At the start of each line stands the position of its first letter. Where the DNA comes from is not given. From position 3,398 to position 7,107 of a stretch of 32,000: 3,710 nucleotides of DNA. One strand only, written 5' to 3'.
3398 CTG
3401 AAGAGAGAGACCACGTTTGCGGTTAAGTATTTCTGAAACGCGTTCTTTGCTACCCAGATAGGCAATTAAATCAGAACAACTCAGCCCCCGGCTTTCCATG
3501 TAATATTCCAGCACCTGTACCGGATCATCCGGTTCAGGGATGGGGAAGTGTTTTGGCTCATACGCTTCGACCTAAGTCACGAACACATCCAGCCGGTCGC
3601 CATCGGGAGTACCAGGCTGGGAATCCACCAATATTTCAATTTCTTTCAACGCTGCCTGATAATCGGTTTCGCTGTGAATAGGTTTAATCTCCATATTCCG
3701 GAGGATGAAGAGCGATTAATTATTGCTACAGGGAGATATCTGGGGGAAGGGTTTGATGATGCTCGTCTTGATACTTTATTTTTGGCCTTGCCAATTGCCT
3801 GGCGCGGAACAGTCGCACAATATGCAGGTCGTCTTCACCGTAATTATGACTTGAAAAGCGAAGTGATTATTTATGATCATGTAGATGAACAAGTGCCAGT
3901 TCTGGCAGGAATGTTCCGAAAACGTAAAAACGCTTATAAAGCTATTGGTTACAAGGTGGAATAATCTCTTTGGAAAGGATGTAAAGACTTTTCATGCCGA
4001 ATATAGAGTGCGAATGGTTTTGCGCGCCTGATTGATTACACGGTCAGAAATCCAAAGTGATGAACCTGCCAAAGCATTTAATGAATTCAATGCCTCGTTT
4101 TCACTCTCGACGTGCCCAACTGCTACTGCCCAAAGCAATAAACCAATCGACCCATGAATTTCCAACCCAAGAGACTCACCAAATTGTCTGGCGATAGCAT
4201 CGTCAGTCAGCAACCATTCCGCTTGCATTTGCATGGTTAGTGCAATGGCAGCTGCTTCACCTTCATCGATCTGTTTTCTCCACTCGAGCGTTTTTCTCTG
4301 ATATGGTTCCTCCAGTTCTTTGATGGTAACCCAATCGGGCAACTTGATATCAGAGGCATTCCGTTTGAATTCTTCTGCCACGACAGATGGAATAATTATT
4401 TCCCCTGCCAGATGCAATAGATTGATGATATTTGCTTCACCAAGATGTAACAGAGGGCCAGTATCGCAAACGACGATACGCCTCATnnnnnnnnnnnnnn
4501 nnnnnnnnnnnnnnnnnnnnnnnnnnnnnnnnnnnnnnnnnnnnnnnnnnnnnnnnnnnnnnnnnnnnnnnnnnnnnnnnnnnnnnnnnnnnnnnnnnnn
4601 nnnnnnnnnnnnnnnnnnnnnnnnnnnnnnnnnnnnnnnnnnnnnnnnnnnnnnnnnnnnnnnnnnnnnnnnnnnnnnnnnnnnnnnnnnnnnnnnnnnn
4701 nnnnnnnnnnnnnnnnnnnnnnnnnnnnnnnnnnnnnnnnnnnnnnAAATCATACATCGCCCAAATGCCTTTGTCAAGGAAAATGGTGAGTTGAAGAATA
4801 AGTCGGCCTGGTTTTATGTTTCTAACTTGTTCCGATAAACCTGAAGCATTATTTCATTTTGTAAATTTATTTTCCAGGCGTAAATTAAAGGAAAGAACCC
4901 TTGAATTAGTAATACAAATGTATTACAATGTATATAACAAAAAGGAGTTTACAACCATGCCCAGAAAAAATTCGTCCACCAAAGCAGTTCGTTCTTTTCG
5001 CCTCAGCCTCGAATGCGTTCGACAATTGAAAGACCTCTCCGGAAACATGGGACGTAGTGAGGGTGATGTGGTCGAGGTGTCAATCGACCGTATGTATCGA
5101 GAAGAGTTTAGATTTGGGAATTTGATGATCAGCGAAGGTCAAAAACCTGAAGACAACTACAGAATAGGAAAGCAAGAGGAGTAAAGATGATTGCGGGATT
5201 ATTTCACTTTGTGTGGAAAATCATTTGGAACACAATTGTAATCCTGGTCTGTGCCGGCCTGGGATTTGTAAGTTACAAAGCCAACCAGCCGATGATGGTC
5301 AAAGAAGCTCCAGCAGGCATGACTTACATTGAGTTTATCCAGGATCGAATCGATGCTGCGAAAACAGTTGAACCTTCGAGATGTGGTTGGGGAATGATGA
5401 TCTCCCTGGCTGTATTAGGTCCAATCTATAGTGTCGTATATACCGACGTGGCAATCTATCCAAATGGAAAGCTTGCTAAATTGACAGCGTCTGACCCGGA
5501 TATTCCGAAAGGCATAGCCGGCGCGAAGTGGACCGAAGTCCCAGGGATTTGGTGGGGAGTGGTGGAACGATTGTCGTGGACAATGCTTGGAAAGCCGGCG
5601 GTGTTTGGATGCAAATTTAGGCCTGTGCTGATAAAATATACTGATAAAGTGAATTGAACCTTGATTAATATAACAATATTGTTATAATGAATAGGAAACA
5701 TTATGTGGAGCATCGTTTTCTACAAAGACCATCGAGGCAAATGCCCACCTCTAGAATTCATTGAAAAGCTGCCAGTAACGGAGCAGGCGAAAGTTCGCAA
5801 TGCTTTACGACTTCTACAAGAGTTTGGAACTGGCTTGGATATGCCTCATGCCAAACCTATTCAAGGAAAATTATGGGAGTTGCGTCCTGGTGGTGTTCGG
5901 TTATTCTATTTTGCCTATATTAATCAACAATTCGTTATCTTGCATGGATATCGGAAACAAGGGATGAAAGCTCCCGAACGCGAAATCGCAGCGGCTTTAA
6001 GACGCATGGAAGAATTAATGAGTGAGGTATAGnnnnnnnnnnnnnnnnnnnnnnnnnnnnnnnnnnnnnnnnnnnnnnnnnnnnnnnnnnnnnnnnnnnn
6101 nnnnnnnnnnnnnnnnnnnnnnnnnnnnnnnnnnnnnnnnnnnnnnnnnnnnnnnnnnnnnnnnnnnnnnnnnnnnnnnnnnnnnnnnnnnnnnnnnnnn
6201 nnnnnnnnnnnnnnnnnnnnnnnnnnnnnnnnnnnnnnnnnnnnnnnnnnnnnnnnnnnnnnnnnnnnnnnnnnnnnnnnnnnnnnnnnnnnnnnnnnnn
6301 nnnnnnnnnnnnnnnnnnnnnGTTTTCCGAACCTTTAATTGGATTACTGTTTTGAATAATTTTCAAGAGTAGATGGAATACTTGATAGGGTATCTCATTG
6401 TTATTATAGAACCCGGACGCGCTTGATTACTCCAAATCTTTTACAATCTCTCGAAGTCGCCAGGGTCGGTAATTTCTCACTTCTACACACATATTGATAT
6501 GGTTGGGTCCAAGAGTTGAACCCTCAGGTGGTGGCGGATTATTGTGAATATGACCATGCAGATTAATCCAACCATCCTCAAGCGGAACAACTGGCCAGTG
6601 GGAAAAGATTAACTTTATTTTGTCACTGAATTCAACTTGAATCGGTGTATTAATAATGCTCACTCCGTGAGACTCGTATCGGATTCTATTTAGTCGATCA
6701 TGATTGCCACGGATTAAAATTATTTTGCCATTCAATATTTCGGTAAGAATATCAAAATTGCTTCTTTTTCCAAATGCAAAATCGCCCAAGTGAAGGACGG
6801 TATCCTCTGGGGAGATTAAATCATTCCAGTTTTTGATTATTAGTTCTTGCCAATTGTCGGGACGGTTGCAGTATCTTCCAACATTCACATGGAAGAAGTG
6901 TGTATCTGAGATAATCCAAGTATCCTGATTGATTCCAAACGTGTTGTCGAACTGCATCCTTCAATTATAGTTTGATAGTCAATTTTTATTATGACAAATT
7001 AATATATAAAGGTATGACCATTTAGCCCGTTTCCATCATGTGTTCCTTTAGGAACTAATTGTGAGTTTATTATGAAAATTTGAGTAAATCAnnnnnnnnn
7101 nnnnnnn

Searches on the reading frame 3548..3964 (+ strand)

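Call 46: search_protein_families(library=pfam, proteins=[window:3548-3964:+], max_evalue=0.001)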
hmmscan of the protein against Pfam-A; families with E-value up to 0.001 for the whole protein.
window:3548-3964:+ (138 aa): 0 families

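Call 61: search_protein_families(library=phrogs, proteins=[window:3548-3964:+], max_evalue=0.001)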
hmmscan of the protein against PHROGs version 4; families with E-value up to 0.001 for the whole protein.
window:3548-3964:+ (138 aa): 1 family
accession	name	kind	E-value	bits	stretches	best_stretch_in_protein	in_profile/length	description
phrog_16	-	DNA, RNA and nucleotide metabolism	4.2e-05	22.9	1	54-115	542-602/986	DNA helicase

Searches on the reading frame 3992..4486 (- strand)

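Call 46: search_protein_families(library=pfam, proteins=[window:3992-4486:-], max_evalue=0.001)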
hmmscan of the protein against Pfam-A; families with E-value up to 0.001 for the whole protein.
window:3992-4486:- (164 aa): 1 family
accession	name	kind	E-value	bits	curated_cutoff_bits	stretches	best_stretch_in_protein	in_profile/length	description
PF11848.13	DUF3368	-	4.4e-06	26.9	27.3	1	110-156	1-44/46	Domain of unknown function (DUF3368)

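Call 61: search_protein_families(library=phrogs, proteins=[window:3992-4486:-], max_evalue=0.001)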
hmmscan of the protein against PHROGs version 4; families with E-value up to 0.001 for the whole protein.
window:3992-4486:- (164 aa): 0 families

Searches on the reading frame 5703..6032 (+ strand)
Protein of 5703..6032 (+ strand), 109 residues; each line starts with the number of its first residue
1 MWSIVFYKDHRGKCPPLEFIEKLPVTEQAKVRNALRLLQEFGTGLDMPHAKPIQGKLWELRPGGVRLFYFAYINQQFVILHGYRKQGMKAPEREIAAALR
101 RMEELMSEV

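Call 46: search_protein_families(library=pfam, proteins=[window:5703-6032:+], max_evalue=0.001)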
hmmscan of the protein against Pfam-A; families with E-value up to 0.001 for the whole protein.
window:5703-6032:+ (109 aa): 1 family
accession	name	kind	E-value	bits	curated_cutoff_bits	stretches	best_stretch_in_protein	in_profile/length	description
PF05973.20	Gp49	-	9.5e-22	77.3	23.9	1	18-103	1-90/90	Phage derived protein Gp49-like (DUF891)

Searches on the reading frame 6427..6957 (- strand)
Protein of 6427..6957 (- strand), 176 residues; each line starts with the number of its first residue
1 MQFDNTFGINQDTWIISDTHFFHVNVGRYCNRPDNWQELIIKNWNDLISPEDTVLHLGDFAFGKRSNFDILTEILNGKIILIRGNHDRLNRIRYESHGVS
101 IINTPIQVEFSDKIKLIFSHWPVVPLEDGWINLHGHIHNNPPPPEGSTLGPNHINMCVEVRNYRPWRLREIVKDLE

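Call 22: search_protein_families(library=pfam, proteins=[window:6427-6957:-], max_evalue=0.001)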
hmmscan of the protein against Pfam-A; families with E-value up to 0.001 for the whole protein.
window:6427-6957:- (176 aa): 2 families
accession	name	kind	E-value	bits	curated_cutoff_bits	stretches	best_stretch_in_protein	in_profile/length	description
PF00149.33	Metallophos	-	9.9e-07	29.8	21.5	1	14-136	4-116/191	Calcineurin-like phosphoesterase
PF12850.12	Metallophos_2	-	1.2e-06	29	27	1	15-97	5-69/154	Calcineurin-like phosphoesterase superfamily domain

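Call 47: search_protein_families(library=padloc, proteins=[window:6427-6957:-], max_evalue=0.001)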
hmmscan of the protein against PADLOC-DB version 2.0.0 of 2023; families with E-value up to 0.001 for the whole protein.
window:6427-6957:- (176 aa): 0 families
